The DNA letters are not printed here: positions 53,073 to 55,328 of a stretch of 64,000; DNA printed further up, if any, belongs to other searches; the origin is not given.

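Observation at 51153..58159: Tandem triplet of diverged membrane-anchored paralogs plus a secreted coiled-coil protein: a 7-kb envelope module with no recognisable family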

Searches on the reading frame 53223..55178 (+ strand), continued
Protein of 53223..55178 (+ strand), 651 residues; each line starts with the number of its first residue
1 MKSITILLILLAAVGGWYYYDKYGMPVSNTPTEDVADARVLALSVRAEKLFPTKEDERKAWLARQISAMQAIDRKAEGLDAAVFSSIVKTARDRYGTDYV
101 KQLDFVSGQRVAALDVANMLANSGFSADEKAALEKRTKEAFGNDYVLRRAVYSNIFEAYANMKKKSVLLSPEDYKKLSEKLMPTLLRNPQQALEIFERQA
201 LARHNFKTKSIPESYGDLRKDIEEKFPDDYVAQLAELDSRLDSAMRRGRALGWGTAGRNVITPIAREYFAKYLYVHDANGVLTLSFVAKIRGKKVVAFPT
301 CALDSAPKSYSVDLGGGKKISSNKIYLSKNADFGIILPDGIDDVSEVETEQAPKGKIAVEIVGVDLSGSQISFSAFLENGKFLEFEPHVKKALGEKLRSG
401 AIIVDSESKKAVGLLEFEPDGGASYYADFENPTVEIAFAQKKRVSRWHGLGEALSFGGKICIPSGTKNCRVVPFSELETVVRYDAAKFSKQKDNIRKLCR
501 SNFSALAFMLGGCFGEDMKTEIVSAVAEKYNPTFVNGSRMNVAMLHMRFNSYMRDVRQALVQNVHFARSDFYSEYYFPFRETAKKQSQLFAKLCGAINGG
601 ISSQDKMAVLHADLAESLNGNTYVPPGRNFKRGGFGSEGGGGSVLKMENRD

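Call 36: search_protein_families(library=pfam, proteins=[P0108, P0125, P0137, P0099, P0050, P0036, P0045], max_evalue=1)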
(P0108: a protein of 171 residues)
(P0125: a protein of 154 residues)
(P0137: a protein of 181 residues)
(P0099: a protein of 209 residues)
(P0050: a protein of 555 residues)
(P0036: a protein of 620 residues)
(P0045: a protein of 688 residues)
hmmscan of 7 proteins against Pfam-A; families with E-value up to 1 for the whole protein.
P0108 (171 aa): 3 families
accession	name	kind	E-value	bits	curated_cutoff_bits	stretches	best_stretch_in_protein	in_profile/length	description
PF00881.29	Nitroreductase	-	0.00076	20.1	23.5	1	124-160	6-41/167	Nitroreductase family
PF08407.17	Chitin_synth_1N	-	0.025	14.9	22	0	52-74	39-61/67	Chitin synthase N-terminal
PF05215.19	Spiralin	-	0.042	14.8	25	0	38-87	21-72/81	Spiralin domain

P0125 (154 aa): 6 families
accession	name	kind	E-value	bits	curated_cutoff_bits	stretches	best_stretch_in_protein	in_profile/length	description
PF18387.7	zf_C2H2_ZHX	-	0.004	17.3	27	1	129-147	25-43/53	Zinc-fingers and homeoboxes C2H2 finger domain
PF01239.28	PPTA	-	0.069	13.4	29.5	0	38-48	11-21/32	Protein prenyltransferase alpha subunit repeat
PF00660.22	SRP1_TIP1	-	0.087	13.3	25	1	92-145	16-70/99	Seripauperin and TIP1 family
PF19890.4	DUF6363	-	0.18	12.1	26.4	0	82-104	6-28/75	Domain of unknown function (DUF6363)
PF18570.6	Nup54_57_C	-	0.19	11.8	25.6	0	90-101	10-21/29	NUP57/Nup54 C-terminal domain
PF08283.16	Gemini_AL1_M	-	0.28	11.7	24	0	39-62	27-50/107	Geminivirus rep protein central domain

P0137 (181 aa): 4 families
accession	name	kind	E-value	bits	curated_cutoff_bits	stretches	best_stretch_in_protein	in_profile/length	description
PF18570.6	Nup54_57_C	-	0.00036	20.5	25.6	1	160-173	9-22/29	NUP57/Nup54 C-terminal domain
PF02952.23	Fucose_iso_C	-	0.0049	17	29.3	1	45-132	71-139/143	L-fucose isomerase, C-terminal domain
PF00665.32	rve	-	0.027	15.1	32.6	1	107-169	34-97/102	Integrase core domain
PF25368.1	PUB10_N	-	0.11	13.5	32.6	1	116-150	79-113/124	PUB10-like, N-terminal domain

P0099 (209 aa): 0 families

P0050 (555 aa): 1 family
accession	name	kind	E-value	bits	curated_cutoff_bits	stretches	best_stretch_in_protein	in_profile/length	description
PF01923.23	Cob_adeno_trans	-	1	9.9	24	0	162-228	37-107/171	Cobalamin adenosyltransferase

P0036 (620 aa): 1 family
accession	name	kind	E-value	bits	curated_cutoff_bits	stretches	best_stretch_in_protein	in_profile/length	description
PF19127.6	Choline_bind_3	-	0.17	12.3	27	0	262-296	4-38/47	Choline-binding repeat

P0045 (688 aa): 0 families

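Call 37: fold_search(model_id=the predicted structure, library=pdb)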
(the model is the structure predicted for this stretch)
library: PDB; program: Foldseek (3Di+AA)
matches with E <= 10: 793; with E <= 0.001: 0
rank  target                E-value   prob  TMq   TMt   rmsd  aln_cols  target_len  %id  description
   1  8s9k_D                8.2e-03  0.90  0.13  0.26  12.3       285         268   10  Structure of dimeric FAM111A SPD S541A Mutant (released 2024-03-20)
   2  3mh6                  8.6e-03  1.00  0.16  0.25   7.7       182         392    9  HtrA proteases are activated by a conserved mechanism that can be triggered by distinct molecular cues (released 2010-06-30)
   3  5hm9_A                1.2e-02  1.00  0.16  0.45   8.3       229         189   11  Crystal structure of MamO protease domain from Magnetospirillum magneticum (apo form) (released 2016-03-23)
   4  3lt3_A                1.3e-02  1.00  0.18  0.48   8.5       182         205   12  Crystal structure of Rv3671c from M. tuberculosis H37Rv, Ser343Ala mutant, inactive form (released 2010-11-03)
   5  2z9i_A                1.5e-02  1.00  0.17  0.35   5.5       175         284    9  Crystal structure of RV0983 from Mycobacterium tuberculosis- Proteolytically active form (released 2008-06-10)
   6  5hma_A                1.5e-02  1.00  0.18  0.51   7.8       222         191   10  Crystal structure of MamO protease domain from Magnetospirillum magneticum (Ni bound form) (released 2016-02-10)
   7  5h7a_A                1.5e-02  1.00  0.13  0.37  12.5       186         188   14  Crystal structure of a repeat protein with four Protein A repeat module (released 2017-06-28)
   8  3lh3_H                1.6e-02  1.00  0.17  0.49   7.7       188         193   11  DFP modified DegS delta PDZ (released 2010-08-25)
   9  2z9i_C                1.8e-02  1.00  0.17  0.37   6.7       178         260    8  Crystal structure of RV0983 from Mycobacterium tuberculosis- Proteolytically active form (released 2008-06-10)
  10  2qf0_H                2.4e-02  1.00  0.17  0.48   7.6       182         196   10  Structure of the delta PDZ truncation of the DegS protease (released 2007-12-11)
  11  2rce_H                2.5e-02  1.00  0.17  0.49   7.7       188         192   11  DFP modified DegS delta PDZ (released 2007-12-11)
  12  5h7a_B                2.5e-02  1.00  0.13  0.35  12.9       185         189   14  Crystal structure of a repeat protein with four Protein A repeat module (released 2017-06-28)
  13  5h7a_L                2.6e-02  1.00  0.13  0.37  13.6       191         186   14  Crystal structure of a repeat protein with four Protein A repeat module (released 2017-06-28)
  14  3cs0_A                2.7e-02  1.00  0.16  0.26   7.7       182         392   10  Crystal structure of DegP24 (released 2008-05-27)
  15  7w4r                  2.9e-02  1.00  0.16  0.32   8.8       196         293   12  Structure of the M. tuberculosis HtrA N269A mutant at room-temperature (released 2022-12-07)
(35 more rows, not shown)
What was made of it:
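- Closest known: HtrA-family periplasmic serine proteases. Same: The predicted double beta-barrel gives these proteases as top structural matches (call 37).
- Closest known: MamO, the repurposed inactive HtrA-like protease of magnetotactic bacteria. Same: The MamO protease domain is among the best structural hits (ranks 3 and 6, TM-score normalised to target 0.45-0.51, call 37).
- Closest known: Coronavirus 3C-like main protease architecture. Same: Foldseek aligns about 370-390 columns (call 37).
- Many have probability 1.00, and TM-scores normalised to the DegS/MamO protease domains are mostly 0.45-0.55 (call 37). The top Foldseek hits converge on one fold class from many unrelated protease families, many with probability 1.00 (call 37).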

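Call 39: search_protein_families(library=pfam, alignment_id=A4, max_evalue=0.1)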
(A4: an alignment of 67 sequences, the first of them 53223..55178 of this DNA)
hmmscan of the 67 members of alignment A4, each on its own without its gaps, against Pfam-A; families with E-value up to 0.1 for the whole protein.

A. member 1, window:53223-55178:+ (651 aa): 2 families
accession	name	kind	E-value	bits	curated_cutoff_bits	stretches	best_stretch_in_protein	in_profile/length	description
PF02604.26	PhdYeFM_antitox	-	0.02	15.1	29.8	1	163-197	34-66/74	Antitoxin Phd_YefM, type II toxin-antitoxin system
PF01493.24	GXGXG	-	0.077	13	32.5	0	351-410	26-81/190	GXGXG motif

B. families by the number of members that match (of 67 scanned): 30 families (the first 25 are shown)
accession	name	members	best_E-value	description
PF20551.3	DUF6765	1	0.0013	Family of unknown function (DUF6765)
PF06304.16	DUF1048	1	0.0024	Protein of unknown function (DUF1048)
PF00466.25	Ribosomal_L10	1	0.0033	Ribosomal protein L10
PF12583.14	TPPII_C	1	0.0062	Tripeptidyl peptidase II, C-terminal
PF19088.6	TUTase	1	0.019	TUTase nucleotidyltransferase domain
PF18568.6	COS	1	0.019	TRIM C-terminal subgroup One Signature domain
PF02604.26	PhdYeFM_antitox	1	0.02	Antitoxin Phd_YefM, type II toxin-antitoxin system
PF08766.16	DEK_C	1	0.024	DEK C terminal domain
PF05973.20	Gp49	1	0.03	Phage derived protein Gp49-like (DUF891)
PF17835.6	NOG1_N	1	0.033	NOG1 N-terminal helical domain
PF15414.12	DUF4621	1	0.035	Protein of unknown function (DUF4621)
PF01016.24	Ribosomal_L27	1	0.036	Ribosomal L27 protein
PF09440.15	eIF3_N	1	0.039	eIF3 subunit 6 N terminal domain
PF04625.18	DEC-1_N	1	0.04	DEC-1 protein, N-terminal region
PF15120.11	SPACA9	1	0.042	Sperm acrosome-associated protein 9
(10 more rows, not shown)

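Call 40: search_solved_structures(query=A4, max_evalue=10, show_alignments=3)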
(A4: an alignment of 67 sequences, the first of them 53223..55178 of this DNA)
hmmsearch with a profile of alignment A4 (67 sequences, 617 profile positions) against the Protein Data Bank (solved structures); distinct sequences matched with E-value up to 10: 3.
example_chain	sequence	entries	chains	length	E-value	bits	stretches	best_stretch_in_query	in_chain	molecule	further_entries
4wx3_A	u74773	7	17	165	0.068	14.8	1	249-324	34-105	Hemolysin, heat labile | Thermostable direct hemolysin-related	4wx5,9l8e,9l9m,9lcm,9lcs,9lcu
9lcw_A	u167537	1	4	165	0.13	13.9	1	249-324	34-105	Thermostable direct hemolysin-related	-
8rz0_A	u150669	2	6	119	0.29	12.7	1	153-229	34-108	RH5-34EM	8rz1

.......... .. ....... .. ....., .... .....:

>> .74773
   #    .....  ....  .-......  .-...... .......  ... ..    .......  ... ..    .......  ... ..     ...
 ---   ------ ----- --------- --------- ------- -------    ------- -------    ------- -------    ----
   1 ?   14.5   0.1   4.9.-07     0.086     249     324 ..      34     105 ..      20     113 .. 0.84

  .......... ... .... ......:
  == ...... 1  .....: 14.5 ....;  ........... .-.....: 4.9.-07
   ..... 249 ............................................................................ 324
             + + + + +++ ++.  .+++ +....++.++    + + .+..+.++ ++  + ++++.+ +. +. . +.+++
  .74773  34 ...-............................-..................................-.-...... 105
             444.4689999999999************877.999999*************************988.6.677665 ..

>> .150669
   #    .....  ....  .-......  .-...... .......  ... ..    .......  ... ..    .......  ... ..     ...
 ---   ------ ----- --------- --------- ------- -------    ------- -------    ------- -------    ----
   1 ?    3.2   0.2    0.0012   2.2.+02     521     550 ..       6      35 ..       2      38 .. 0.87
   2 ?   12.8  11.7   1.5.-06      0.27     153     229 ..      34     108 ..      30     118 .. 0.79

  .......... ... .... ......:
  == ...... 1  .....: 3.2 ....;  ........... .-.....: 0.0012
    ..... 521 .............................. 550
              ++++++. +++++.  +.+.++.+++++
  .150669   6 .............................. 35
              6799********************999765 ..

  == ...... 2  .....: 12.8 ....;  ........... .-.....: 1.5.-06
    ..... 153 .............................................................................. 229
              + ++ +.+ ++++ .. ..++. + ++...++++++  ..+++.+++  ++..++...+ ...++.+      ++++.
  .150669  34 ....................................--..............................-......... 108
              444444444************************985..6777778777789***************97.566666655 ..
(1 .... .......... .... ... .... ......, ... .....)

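Call 50: list_cluster_members(proteins=[P0036, P0045, P0050, P0053, P0031, P0014, P0108, P0136, P0100, P0098])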
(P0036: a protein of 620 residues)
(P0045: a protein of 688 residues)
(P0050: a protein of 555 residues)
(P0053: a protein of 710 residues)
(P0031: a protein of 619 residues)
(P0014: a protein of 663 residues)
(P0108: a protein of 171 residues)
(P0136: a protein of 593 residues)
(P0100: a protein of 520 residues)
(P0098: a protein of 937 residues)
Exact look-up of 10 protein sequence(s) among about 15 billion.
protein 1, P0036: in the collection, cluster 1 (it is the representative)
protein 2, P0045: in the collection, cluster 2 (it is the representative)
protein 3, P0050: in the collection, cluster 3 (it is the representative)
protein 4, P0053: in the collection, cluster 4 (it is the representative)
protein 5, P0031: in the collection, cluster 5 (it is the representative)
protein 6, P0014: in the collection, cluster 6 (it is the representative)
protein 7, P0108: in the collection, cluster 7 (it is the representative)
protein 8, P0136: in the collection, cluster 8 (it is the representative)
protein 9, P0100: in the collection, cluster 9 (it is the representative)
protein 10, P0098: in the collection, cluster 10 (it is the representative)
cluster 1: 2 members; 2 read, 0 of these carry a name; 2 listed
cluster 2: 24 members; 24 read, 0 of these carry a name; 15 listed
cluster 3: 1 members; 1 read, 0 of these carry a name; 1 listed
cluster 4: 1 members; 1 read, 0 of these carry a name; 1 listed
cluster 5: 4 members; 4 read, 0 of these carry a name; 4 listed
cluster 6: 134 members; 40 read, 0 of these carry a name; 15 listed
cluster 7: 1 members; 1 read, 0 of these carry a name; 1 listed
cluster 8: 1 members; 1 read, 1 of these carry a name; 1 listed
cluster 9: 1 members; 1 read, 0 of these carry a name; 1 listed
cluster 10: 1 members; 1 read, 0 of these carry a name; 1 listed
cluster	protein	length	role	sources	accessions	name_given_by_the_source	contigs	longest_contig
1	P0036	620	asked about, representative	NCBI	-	-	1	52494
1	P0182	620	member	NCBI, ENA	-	-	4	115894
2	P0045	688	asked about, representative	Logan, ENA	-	-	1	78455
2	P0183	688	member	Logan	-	-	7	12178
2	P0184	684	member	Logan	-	-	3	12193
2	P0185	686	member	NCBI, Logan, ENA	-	-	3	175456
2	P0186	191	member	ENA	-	-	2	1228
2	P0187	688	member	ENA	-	-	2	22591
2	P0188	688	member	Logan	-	-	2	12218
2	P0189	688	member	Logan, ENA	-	-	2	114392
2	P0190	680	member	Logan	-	-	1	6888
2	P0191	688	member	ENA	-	-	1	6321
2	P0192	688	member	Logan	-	-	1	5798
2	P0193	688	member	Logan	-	-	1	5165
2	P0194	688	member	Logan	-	-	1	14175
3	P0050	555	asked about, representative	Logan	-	-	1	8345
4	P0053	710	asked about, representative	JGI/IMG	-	-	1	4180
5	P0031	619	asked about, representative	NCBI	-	-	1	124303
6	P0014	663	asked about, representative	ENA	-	-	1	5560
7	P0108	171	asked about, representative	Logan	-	-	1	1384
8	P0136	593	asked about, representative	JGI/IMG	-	hypothetical protein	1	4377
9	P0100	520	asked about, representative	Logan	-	-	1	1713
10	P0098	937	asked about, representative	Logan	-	-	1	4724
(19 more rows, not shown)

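Call 62: find_encoding_contigs(protein=P0036, flank=8000, max_places=1)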
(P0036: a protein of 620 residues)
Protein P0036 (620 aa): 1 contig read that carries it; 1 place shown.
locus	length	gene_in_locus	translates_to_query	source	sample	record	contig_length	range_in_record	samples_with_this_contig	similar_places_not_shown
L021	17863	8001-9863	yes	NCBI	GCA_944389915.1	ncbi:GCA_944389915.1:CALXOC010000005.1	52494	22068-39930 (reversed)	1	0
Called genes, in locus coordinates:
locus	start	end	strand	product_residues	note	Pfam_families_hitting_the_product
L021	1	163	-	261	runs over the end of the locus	PF01209:Ubie_methyltran, PF13489:Methyltransf_23, PF08241:Methyltransf_11, PF08242:Methyltransf_12, PF13649:Methyltransf_25, PF13847:Methyltransf_31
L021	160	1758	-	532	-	PF00493:MCM (weak), PF00004:AAA, PF07724:AAA_2, PF10431:ClpB_D2-small (weak)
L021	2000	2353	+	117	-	PF00216:Bac_DNA_binding, PF18291:HU-HIG (weak)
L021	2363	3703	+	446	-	PF13393:tRNA-synt_His, PF00587:tRNA-synt_2b (weak), PF03129:HGTP_anticodon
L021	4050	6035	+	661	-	-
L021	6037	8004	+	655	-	-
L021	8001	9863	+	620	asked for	-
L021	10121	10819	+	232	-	PF02463:SMC_N (faint), PF13481:AAA_25 (faint), PF00005:ABC_tran, PF13401:AAA_22 (faint), PF13304:AAA_21 (weak)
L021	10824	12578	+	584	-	PF00209:SNF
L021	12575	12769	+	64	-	-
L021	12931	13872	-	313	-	PF00288:GHMP_kinases_N, PF08544:GHMP_kinases_C (weak)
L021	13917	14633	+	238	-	PF00215:OMPdecase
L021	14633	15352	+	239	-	PF01128:IspD, PF12804:NTP_transf_3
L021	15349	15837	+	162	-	PF02542:YgbB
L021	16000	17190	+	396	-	-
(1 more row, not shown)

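Call 63: find_encoding_contigs(protein=P0045, flank=8000, max_places=1)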
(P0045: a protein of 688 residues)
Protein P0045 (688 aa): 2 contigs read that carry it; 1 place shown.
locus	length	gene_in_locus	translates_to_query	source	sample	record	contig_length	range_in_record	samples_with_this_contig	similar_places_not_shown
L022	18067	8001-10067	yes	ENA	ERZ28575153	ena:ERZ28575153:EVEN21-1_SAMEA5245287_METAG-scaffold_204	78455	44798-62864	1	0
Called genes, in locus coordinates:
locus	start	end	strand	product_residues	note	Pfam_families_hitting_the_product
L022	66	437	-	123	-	PF00550:PP-binding (weak)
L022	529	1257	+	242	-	PF04452:Methyltrans_RNA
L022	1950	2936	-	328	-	PF00056:Ldh_1_N, PF02866:Ldh_1_C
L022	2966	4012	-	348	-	PF04338:DUF481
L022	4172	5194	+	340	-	PF04055:Radical_SAM, PF11946:DUF3463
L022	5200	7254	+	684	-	PF00270:DEAD (faint), PF13307:Helicase_C_2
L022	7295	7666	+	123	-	PF08761:dUTPase_2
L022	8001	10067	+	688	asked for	-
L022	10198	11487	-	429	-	-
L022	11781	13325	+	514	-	PF14521:Aspzincin_M35 (weak)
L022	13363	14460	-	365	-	-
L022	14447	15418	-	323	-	-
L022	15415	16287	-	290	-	-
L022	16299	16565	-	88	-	-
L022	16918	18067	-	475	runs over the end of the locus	PF04932:Wzy_C (weak)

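Call 64: find_encoding_contigs(protein=P0050, flank=8000, max_places=1)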
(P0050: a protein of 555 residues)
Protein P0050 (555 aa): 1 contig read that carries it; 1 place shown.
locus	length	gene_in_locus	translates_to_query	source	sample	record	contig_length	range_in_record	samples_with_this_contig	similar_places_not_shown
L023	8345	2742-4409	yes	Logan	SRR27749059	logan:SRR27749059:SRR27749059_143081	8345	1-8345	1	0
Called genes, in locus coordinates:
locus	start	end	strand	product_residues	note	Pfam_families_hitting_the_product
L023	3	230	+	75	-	?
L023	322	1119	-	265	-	PF00303:Thymidylat_synt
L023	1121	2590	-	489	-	PF00270:DEAD, PF04851:ResIII, PF00271:Helicase_C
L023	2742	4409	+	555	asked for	-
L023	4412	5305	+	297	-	PF02899:Phage_int_SAM_1, PF13495:Phage_int_SAM_4 (weak), PF00589:Phage_integrase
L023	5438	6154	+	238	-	PF07963:N_methyl (weak)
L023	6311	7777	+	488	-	PF00682:HMGL-like, PF02436:PYC_OADA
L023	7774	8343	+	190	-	?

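Call 65: find_encoding_contigs(protein=P0031, flank=8000, max_places=1)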
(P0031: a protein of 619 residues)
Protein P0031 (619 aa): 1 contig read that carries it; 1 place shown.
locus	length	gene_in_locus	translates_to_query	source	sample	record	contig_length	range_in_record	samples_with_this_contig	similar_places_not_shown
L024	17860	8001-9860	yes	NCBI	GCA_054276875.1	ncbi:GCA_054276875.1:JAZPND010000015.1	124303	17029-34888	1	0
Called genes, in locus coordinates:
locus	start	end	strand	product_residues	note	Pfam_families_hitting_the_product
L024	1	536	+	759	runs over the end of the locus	PF19838:LptD_2 (faint), PF04453:LptD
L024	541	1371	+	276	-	PF02616:SMC_ScpA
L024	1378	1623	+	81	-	-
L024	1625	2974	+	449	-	PF02878:PGM_PMM_I, PF02879:PGM_PMM_II, PF02880:PGM_PMM_III, PF00408:PGM_PMM_IV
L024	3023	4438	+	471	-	PF00515:TPR_1 (faint), PF07719:TPR_2 (faint), PF12895:ANAPC3 (faint), PF13174:TPR_6 (faint), PF13181:TPR_8 (faint), PF13428:TPR_14 (faint), PF13431:TPR_17 (faint), PF14559:TPR_19 (faint), +4 more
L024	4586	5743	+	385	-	PF01969:Ni_insertion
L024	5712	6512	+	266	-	PF02540:NAD_synthase, PF00733:Asn_synthase (weak), PF06508:QueC (faint)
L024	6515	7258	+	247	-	PF00731:AIRC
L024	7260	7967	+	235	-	-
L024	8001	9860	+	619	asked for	-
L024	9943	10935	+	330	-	-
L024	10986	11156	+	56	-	PF00301:Rubredoxin, PF21349:RUBY_RBDX (faint)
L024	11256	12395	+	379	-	PF00561:Abhydrolase_1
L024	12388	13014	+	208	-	PF13489:Methyltransf_23, PF01728:FtsJ (faint), PF07021:MetW, PF13847:Methyltransf_31, PF08241:Methyltransf_11, PF13649:Methyltransf_25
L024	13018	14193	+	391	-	PF00144:Beta-lactamase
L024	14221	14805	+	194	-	PF00574:CLP_protease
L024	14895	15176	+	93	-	PF02583:Trns_repr_metal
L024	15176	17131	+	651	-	PF00122:E1-E2_ATPase, PF00702:Hydrolase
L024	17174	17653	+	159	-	-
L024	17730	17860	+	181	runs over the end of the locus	PF08212:Lipocalin_2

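Call 74: search_protein_families(library=padloc, proteins=[window:53223-55178:+, P0108, P0136, P0100, P0098], max_evalue=0.01)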
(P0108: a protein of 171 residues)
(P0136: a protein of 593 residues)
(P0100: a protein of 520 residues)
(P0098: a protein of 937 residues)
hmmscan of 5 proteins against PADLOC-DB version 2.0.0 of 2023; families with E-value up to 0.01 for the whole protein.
window:53223-55178:+ (651 aa): 0 families

P0108 (171 aa): 0 families

P0136 (593 aa): 2 families
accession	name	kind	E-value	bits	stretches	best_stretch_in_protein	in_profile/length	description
PDLC02987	caspase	-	2.3e-10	38.3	1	28-175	5-130/453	-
PDLC04413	PDC-M10A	-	0.0048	14.5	0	565-587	18-40/157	-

P0100 (520 aa): 2 families
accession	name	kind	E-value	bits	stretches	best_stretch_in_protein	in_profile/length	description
PDLC02988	chat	-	3.5e-09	34.4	1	143-310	11-159/455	-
PDLC02016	SAVED_CHAT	-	1.2e-06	25.8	1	160-304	308-452/498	-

P0098 (937 aa): 2 families
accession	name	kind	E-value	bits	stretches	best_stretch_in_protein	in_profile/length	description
PDLC04140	mad8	-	0.00028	18.5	1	36-126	20-116/314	mads_8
PDLC04877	PDC-S05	-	0.0088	14.2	0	315-339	48-73/82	-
